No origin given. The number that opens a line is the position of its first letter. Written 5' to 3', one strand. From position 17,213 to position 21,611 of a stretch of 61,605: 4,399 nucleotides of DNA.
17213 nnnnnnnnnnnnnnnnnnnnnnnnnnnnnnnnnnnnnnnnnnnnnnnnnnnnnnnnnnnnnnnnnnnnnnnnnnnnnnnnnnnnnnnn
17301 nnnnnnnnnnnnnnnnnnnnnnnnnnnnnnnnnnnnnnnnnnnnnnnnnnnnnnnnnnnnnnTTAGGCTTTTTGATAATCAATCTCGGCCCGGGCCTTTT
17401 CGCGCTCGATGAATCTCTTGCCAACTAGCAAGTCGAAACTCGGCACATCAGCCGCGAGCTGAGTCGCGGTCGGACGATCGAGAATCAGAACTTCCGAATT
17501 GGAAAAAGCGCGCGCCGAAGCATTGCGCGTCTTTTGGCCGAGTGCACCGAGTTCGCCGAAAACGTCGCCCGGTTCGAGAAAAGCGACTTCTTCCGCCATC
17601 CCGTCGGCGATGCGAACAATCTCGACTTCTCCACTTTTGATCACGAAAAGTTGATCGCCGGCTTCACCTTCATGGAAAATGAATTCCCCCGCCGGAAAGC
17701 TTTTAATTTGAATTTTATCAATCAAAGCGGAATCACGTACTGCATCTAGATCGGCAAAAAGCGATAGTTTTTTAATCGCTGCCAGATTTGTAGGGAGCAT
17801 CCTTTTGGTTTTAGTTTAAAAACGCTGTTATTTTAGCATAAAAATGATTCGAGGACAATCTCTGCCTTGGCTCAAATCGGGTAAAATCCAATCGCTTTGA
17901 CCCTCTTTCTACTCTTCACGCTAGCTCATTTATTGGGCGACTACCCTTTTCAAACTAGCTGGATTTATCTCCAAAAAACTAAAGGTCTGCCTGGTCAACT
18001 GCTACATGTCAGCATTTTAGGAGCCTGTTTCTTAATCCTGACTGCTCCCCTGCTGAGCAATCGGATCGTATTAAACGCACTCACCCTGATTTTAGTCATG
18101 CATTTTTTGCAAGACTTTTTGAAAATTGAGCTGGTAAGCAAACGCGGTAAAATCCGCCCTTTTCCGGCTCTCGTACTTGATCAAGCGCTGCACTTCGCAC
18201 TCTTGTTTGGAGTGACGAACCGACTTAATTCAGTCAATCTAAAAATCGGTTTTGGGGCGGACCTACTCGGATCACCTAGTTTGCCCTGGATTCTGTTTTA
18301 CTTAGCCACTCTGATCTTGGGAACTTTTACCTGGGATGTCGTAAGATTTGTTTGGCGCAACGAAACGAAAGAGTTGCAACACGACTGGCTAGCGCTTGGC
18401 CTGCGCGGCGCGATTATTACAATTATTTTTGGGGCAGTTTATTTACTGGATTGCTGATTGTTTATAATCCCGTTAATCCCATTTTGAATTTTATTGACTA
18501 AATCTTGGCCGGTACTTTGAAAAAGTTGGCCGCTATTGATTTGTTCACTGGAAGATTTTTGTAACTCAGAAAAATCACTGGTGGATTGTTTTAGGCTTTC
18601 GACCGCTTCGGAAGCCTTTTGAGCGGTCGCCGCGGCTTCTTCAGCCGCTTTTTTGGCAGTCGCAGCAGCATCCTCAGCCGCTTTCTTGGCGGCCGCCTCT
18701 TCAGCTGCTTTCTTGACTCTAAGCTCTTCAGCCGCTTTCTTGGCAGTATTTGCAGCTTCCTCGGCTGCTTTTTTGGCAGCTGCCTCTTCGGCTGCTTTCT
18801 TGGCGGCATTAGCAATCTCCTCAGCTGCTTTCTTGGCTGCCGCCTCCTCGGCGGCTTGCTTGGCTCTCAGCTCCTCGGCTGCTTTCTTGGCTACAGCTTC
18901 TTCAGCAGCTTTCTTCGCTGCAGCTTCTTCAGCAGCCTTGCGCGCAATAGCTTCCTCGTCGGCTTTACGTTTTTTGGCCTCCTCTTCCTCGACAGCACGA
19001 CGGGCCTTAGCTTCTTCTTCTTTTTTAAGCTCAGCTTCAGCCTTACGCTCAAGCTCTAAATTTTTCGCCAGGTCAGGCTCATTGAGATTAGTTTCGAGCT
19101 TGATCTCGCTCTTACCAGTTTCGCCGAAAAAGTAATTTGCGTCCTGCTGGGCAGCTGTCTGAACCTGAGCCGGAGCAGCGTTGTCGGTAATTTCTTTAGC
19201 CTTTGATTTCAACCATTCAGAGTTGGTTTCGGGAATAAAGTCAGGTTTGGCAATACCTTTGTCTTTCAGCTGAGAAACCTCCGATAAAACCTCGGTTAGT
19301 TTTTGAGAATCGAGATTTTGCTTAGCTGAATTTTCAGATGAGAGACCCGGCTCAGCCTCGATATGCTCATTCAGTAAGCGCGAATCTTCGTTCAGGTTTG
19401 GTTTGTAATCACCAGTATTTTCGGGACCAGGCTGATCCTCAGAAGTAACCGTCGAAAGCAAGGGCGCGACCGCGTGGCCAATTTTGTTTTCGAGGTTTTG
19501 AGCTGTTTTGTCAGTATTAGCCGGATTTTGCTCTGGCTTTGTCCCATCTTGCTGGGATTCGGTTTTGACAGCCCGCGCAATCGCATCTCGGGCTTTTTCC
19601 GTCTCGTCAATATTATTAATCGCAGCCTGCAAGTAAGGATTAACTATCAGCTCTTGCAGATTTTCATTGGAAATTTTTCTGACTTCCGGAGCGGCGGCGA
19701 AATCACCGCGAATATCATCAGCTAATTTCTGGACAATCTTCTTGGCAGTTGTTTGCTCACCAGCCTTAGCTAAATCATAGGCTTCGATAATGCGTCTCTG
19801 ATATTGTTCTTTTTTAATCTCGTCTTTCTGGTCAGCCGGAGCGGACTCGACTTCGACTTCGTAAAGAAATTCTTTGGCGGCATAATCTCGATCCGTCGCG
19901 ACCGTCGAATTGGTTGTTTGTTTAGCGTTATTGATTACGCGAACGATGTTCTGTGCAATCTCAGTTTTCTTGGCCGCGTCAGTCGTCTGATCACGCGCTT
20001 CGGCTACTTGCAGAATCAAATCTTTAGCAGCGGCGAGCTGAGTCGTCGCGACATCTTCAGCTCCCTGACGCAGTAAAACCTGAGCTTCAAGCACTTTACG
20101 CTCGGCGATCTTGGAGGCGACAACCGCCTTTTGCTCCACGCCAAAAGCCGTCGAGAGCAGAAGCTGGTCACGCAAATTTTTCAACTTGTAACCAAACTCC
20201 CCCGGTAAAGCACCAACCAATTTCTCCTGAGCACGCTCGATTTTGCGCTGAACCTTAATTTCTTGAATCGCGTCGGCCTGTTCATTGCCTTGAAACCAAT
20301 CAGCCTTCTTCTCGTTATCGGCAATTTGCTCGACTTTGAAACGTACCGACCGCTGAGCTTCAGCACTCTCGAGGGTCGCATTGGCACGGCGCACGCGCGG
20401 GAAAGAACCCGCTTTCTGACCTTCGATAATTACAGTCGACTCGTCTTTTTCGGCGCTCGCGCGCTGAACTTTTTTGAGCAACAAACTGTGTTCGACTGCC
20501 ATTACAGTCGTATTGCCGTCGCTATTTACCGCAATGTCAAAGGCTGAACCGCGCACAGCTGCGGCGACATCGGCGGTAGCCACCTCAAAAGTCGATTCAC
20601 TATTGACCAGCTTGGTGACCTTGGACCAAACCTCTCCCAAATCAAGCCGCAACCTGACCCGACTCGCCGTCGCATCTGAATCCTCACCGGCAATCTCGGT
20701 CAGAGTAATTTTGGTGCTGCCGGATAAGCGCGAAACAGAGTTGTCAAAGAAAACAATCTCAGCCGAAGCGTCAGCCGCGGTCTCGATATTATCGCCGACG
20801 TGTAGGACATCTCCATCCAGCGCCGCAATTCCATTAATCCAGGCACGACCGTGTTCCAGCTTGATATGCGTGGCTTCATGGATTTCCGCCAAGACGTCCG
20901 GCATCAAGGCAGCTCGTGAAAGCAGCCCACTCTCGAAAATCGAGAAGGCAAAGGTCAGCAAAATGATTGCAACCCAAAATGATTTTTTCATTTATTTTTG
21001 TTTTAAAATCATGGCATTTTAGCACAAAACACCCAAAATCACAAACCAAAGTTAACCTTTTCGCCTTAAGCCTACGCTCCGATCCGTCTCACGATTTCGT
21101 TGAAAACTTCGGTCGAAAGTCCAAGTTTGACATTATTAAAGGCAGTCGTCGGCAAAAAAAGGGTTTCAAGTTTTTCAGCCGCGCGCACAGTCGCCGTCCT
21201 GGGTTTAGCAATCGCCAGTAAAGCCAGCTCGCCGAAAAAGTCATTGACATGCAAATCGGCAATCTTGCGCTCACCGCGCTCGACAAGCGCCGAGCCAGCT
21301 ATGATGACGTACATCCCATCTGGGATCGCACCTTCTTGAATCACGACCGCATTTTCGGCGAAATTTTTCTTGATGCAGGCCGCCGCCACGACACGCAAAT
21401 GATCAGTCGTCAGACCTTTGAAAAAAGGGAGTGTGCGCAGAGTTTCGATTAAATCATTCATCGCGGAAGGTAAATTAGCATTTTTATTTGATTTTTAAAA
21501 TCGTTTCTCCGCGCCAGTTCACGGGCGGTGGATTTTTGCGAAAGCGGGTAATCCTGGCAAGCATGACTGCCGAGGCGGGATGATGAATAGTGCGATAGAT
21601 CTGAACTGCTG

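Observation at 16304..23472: Cyclic-nucleotide module wired to the type IV pilus retraction ATPase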

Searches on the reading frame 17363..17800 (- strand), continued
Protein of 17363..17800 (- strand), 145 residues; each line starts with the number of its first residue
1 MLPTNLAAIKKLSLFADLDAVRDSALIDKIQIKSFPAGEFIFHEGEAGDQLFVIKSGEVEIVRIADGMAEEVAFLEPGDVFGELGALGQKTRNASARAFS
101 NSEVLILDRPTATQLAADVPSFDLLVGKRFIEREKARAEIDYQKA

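Call 83: search_protein_representatives(alignment_id=A1)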
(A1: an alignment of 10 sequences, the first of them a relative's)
Query: 10 sequences, 149 profile positions. Proteins with E-value up to 0.001 (for the whole library): 56459; up to 1e-10: 9228; up to 1e-30: 129. The best 150 are listed.
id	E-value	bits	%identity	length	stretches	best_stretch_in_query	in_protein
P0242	1.3e-111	385.1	-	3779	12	9-111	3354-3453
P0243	2.2e-100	348.7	-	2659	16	15-119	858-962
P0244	1.6e-99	345.9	-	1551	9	9-110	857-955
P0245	3.0e-94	328.8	-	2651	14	14-109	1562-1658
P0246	8.5e-79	278.6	-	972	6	9-122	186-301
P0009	3.7e-71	253.8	-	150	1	1-146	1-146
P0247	7.8e-65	233.3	-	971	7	10-106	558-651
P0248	9.3e-60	216.8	-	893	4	8-130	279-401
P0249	3.3e-56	205.3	-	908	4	6-124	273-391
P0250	2.0e-55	202.8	-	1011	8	8-121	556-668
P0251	8.2e-54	197.5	-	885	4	7-137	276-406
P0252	9.6e-52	190.8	-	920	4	8-130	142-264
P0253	1.0e-51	190.7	-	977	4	6-128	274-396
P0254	1.2e-51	190.5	-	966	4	9-142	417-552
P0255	1.5e-51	190.2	-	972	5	5-143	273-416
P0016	6.3e-37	142.7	-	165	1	7-140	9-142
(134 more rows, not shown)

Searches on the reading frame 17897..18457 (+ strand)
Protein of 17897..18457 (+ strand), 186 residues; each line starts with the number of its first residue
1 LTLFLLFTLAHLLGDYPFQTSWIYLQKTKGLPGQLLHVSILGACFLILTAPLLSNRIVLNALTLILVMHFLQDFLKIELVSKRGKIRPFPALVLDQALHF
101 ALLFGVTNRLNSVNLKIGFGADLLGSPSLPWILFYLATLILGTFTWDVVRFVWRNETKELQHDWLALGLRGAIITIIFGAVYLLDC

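Call 3: search_protein_families(library=pfam, proteins=[window:17897-18457:+], max_evalue=0.01)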
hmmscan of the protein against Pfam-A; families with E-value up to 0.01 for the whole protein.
window:17897-18457:+ (186 aa): 1 family
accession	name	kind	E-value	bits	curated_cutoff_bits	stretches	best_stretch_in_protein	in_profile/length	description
PF11750.13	DUF3307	-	4.6e-12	46.5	23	1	3-107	1-106/127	Protein of unknown function (DUF3307)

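Call 4: search_protein_families(library=ncbifam, proteins=[window:17897-18457:+], max_evalue=0.01)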
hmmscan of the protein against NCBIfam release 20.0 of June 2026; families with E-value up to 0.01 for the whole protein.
window:17897-18457:+ (186 aa): 0 families

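Call 68: search_protein_families(library=padloc, proteins=[window:17897-18457:+], max_evalue=0.01)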
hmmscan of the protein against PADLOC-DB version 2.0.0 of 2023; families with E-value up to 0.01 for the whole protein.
window:17897-18457:+ (186 aa): 0 families

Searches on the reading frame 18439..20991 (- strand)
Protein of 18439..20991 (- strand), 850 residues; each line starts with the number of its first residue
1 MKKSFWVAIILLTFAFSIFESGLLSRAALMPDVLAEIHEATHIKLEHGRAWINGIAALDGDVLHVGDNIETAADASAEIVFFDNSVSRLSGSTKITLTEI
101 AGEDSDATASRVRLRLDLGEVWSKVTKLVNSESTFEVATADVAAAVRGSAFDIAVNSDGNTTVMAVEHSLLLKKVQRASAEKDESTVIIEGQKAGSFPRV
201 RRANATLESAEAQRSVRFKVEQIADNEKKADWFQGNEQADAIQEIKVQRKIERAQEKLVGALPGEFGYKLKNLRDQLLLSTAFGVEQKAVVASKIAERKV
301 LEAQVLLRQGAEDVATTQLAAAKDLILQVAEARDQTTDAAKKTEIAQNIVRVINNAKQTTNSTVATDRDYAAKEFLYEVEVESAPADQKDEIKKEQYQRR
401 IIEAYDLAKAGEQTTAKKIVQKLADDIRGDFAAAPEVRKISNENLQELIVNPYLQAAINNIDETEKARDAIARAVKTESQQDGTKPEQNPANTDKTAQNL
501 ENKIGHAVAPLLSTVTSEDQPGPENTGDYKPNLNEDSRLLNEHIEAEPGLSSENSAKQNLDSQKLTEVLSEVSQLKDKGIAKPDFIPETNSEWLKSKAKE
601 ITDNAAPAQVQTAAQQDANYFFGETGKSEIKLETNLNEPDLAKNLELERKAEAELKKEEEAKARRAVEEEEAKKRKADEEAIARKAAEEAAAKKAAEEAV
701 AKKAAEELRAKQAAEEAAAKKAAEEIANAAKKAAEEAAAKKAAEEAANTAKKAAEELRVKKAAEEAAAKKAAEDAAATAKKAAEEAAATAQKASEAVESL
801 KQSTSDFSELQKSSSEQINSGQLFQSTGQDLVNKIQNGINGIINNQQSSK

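Call 3: search_protein_families(library=pfam, proteins=[window:18439-20991:-], max_evalue=0.01)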
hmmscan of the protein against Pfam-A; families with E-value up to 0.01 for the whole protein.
window:18439-20991:- (850 aa): 2 families
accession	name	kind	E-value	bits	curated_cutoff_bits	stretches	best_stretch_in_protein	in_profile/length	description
PF04773.18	FecR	-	8e-13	49.1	24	1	67-167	1-92/97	FecR protein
PF18915.5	DUF5667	-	3.8e-09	37.3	27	1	260-351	1-90/99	Domain of unknown function (DUF5667)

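Call 4: search_protein_families(library=ncbifam, proteins=[window:18439-20991:-], max_evalue=0.01)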
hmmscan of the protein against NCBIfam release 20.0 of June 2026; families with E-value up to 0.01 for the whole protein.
window:18439-20991:- (850 aa): 1 family
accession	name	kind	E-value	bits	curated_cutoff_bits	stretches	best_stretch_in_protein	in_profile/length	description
NF047849.1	Lsa33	exception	2.2e-12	46.8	420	1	62-166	56-157/310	surface adhesin Lsa33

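Call 68: search_protein_families(library=padloc, proteins=[window:18439-20991:-], max_evalue=0.01)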
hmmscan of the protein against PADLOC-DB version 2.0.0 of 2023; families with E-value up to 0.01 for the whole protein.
window:18439-20991:- (850 aa): 0 families

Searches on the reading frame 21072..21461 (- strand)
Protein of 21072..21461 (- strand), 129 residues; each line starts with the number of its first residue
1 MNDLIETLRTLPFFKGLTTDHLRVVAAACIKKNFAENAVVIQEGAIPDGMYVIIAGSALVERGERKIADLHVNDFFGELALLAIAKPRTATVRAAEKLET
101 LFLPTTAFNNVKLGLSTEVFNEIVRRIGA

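Call 3: search_protein_families(library=pfam, proteins=[window:21072-21461:-], max_evalue=0.01)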
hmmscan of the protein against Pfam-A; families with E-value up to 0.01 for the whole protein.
window:21072-21461:- (129 aa): 1 family
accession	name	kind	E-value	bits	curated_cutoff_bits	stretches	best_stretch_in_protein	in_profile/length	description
PF00027.35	cNMP_binding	-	2e-15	57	27.5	1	32-110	2-84/89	Cyclic nucleotide-binding domain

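Call 4: search_protein_families(library=ncbifam, proteins=[window:21072-21461:-], max_evalue=0.01)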
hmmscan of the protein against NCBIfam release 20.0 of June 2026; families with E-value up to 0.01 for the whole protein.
window:21072-21461:- (129 aa): 6 families
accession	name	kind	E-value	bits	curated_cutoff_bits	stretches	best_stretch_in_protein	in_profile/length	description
NF008732.0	PRK11753.1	equivalog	6.4e-08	32.3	266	1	19-109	13-108/214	cAMP-activated global transcriptional regulator CRP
TIGR03896.1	cyc_nuc_ocin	subfamily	1.9e-07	30.8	161.05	1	17-108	149-244/317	bacteriocin-type transport-associated protein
NF041163.2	encap_f2b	equivalog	7.9e-07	28.5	400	1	6-112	71-183/450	family 2B encapsulin nanocompartment shell protein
NF058543.1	ActPatMycb56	equivalog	3.1e-06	26.3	460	1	12-111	2-104/317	acetyltransferase Pat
NF006901.0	PRK09392.1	equivalog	0.00013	21.4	211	1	5-62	6-63/236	transcriptional activator FtrB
NF050815.1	TransActFtrBCaul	equivalog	0.0069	15.6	300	1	7-110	10-116/251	transcriptional activator FtrB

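Call 68: search_protein_families(library=padloc, proteins=[window:21072-21461:-], max_evalue=0.01)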
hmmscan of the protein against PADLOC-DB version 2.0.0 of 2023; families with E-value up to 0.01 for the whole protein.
window:21072-21461:- (129 aa): 5 families
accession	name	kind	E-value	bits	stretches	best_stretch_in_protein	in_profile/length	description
PDLC02371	PycTIR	-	1.1e-11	42.6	1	25-111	33-119/288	-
PDLC00731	Effector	-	1.3e-11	42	1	25-112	36-123/306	TIR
PDLC00732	Effector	-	8.4e-08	29.5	1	24-112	32-119/301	TIR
PDLC00734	PycC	-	1.5e-05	22.3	1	28-110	32-118/374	Pycsar cyclase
PDLC00730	Effector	-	6.7e-05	20.2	1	34-112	61-140/299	TIR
